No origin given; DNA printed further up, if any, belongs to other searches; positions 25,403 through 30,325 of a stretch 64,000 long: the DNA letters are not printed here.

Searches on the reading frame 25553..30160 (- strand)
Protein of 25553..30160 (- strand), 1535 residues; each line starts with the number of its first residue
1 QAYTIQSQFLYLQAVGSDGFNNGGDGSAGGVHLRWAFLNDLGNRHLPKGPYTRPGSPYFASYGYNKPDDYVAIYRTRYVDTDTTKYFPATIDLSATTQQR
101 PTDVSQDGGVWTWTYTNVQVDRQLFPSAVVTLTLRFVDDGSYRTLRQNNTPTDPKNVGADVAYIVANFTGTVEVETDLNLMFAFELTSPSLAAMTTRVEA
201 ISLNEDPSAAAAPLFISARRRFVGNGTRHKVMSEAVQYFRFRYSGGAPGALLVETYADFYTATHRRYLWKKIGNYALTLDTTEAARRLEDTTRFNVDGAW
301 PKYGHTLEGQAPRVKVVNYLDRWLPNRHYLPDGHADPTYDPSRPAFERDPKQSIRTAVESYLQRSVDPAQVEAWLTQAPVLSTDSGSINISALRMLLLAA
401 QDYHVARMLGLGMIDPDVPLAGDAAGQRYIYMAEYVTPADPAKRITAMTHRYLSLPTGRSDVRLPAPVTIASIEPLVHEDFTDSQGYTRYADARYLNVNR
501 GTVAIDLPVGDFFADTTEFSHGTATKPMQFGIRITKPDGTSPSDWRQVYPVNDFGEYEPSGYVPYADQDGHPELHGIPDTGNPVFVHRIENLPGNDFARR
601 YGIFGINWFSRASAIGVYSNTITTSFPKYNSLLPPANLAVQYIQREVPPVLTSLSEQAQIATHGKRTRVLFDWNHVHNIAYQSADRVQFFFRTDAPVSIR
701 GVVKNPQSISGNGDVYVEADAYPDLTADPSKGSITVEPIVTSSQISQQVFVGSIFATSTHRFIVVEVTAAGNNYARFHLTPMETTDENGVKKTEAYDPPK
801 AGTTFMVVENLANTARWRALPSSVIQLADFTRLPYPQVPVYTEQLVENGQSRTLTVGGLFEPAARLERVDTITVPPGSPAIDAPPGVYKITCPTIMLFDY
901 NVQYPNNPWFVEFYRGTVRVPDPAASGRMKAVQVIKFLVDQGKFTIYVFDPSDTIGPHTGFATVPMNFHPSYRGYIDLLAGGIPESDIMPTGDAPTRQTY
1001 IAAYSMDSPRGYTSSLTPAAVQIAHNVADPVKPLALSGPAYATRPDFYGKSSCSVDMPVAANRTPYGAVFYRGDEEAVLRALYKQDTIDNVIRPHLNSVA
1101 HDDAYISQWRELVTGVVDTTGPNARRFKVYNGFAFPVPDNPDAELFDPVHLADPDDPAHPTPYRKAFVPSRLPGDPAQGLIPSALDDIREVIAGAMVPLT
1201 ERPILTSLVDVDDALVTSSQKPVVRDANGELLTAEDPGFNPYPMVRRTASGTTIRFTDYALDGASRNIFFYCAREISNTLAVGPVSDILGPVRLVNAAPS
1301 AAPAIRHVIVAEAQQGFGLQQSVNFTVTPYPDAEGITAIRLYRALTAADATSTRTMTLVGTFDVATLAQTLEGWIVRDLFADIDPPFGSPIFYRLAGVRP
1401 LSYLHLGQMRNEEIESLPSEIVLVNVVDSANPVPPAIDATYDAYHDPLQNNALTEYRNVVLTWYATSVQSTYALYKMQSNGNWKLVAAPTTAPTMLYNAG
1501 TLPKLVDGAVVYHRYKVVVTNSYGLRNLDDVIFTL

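Call 90: find_homologous_proteins(query=window:25553-30160:-)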
Query window:25553-30160:- (1535 aa): 41 proteins with E <= 0.001 among 8000 candidates.
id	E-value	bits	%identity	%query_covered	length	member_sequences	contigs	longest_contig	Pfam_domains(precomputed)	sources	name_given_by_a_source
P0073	1.3e-179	618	32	100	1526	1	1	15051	-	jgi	jgi:hypothetical protein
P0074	2.2e-175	604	33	45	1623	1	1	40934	-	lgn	-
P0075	1.1e-169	585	32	100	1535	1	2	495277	-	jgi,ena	jgi:hypothetical protein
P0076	1.7e-168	581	30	62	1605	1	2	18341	-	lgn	-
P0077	2.4e-164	567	30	100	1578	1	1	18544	-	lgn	-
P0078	1.4e-157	545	32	54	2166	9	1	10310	-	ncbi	ncbi:MAG: hypothetical protein ACXVPU_11190, partial [Bacteroidia bacterium]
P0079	4.3e-147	510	30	91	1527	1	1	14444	-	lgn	-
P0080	1.8e-142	495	29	54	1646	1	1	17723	-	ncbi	-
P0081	4.4e-131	457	27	99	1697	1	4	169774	-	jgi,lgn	-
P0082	2.4e-129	451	30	100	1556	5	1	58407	-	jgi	jgi:hypothetical protein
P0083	2.1e-127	445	27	100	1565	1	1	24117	-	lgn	-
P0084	4.3e-126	440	28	100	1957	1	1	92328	-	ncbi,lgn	-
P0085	1.5e-121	425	27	100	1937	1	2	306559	-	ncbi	-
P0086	8.4e-120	420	28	100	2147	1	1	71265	-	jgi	jgi:hypothetical protein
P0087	5.2e-119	417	29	100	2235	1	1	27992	PF09134.17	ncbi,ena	-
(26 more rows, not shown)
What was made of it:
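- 25553..30160 (-): A-core (aa 1661-3195). Homologous to stand-alone 1500-2300-aa hypothetical proteins. Only 3 Cys. 41 homologues found (call 90).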

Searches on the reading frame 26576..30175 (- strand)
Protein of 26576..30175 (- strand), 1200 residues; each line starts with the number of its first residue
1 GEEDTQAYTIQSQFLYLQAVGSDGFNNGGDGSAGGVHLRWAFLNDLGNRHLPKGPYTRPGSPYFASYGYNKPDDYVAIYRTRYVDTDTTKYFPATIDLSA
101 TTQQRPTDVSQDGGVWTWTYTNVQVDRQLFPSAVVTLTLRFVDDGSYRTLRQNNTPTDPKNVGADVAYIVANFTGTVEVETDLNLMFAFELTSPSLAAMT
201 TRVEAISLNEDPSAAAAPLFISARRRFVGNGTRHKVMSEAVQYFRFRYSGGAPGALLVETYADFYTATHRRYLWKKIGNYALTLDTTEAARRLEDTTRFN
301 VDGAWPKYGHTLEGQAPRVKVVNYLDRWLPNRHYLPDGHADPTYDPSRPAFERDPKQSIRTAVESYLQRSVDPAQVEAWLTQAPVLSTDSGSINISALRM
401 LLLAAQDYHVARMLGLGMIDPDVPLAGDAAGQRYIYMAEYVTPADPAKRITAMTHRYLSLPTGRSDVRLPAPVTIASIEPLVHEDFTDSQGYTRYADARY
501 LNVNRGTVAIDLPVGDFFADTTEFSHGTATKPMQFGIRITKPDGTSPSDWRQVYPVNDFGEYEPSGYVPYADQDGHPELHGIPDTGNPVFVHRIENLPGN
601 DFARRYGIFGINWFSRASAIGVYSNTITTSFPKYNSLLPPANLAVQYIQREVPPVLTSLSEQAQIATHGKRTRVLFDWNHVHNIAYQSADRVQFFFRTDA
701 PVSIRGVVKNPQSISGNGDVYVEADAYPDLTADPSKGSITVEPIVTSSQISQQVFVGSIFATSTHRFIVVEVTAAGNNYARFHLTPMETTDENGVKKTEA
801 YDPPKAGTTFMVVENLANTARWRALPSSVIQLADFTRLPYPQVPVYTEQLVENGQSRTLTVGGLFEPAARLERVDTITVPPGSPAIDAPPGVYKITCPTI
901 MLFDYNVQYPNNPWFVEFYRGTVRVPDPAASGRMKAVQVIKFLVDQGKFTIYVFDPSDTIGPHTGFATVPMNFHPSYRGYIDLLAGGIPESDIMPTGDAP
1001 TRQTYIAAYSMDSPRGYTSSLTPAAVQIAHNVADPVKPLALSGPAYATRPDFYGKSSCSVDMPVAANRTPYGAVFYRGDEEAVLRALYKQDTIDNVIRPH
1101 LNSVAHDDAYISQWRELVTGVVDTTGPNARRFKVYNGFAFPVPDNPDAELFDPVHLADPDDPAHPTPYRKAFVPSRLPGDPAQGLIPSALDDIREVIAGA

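Call 79: predict_structure(alignment_id=A6)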
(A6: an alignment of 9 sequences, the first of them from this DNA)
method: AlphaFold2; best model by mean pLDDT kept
length: 1200 residues; sequences in the alignment: 9
mean_pLDDT: 41.3   pTM: 0.31
mean pLDDT of the five models: 41.3, 41.0, 40.9, 38.2, 36.8
residues with pLDDT >= 90: 0; 70-90: 76; 50-70: 226; < 50: 898
segments of 3 or more residues with pLDDT < 50: 1-94, 100-103, 126-133, 156-159, 183-188, 193-197, 206-225, 236-241, 259-378, 382-702, 730-738, 761-764, 789-800, 816-830, 835-841, 849-860, 881-884, 905-913, 961-964, 983-1200
pLDDT, mean of each block of 10 residues (from residue 1): 25 30 28 30 32 30 29 27 33 48 53 63 49 59 69 55 61 67 50 50 49 33 47 47 58 53 34 29 28 31 30 30 32 40 43 44 45 41 42 44 36 32 31 33 35 31 29 25 28 25 23 25 24 35 40 29 28 29 32 35 35 23 24 23 31 33 39 41 36 42 63 71 68 43 75 62 55 79 67 38 61 48 44 47 50 38 67 63 49 71 47 51 62 56 61 59 57 59 44 29 24 27 22 25 27 27 29 29 36 38 35 36 42 40 38 37 34 32 39 33
secondary structure, 60 per line:
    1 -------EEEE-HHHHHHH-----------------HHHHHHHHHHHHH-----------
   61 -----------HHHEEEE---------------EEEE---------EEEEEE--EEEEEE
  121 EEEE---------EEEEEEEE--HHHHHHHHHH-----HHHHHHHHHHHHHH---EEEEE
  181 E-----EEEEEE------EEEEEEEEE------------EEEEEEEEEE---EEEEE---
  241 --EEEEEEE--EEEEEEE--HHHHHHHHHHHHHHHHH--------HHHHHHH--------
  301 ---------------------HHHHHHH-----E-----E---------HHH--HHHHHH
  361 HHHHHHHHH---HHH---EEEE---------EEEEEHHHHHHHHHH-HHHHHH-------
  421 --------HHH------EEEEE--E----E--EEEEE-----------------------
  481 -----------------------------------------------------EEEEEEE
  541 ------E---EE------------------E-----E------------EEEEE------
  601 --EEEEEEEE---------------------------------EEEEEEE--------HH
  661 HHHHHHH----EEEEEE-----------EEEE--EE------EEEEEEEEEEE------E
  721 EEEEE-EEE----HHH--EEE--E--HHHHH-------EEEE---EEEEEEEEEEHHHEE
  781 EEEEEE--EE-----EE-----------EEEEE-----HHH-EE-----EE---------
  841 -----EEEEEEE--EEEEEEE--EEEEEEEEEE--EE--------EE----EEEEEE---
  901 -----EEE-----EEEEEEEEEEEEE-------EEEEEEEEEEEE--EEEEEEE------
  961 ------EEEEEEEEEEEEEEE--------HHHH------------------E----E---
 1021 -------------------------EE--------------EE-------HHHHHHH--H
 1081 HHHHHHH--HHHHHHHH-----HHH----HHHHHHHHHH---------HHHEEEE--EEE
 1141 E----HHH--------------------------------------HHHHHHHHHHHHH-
elements in order (helices of 4 or more, strands of 3 or more residues): E8-11 H13-19 H37-49 E75-78 E94-97 E107-112 E115-124 E134-141 H144-153 H159-172 E176-181 E187-192 E199-207 E220-229 E233-237 E243-249 E252-258 H261-277 H286-292 H322-328 H355-369 E379-382 E392-396 H397-406 H408-413 E438-442 E453-457 E534-540 E590-594 E603-610 E644-650 H659-667 E672-677 E689-692 E703-713 E720-725 E727-729 E739-741 H747-751 E759-762 E766-775 E779-786 E809-813 E846-852 E855-861 E864-873 E892-897 E906-908 E914-926 E934-945 E948-954 E967-981 H990-993 H1071-1077 H1080-1087 H1090-1097 H1110-1119 E1132-1135 E1138-1141 H1187-1199
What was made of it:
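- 25553..30160 (-): The AF2 model is unusable (pLDDT 41, call 79).
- Tried and rejected: Mean pLDDT was 41, so no fold search was attempted (call 79).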

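Call 81: search_solved_structures(query=A6, max_evalue=1)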
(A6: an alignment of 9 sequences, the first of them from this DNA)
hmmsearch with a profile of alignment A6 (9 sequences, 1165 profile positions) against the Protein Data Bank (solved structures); distinct sequences matched with E-value up to 1: 0.
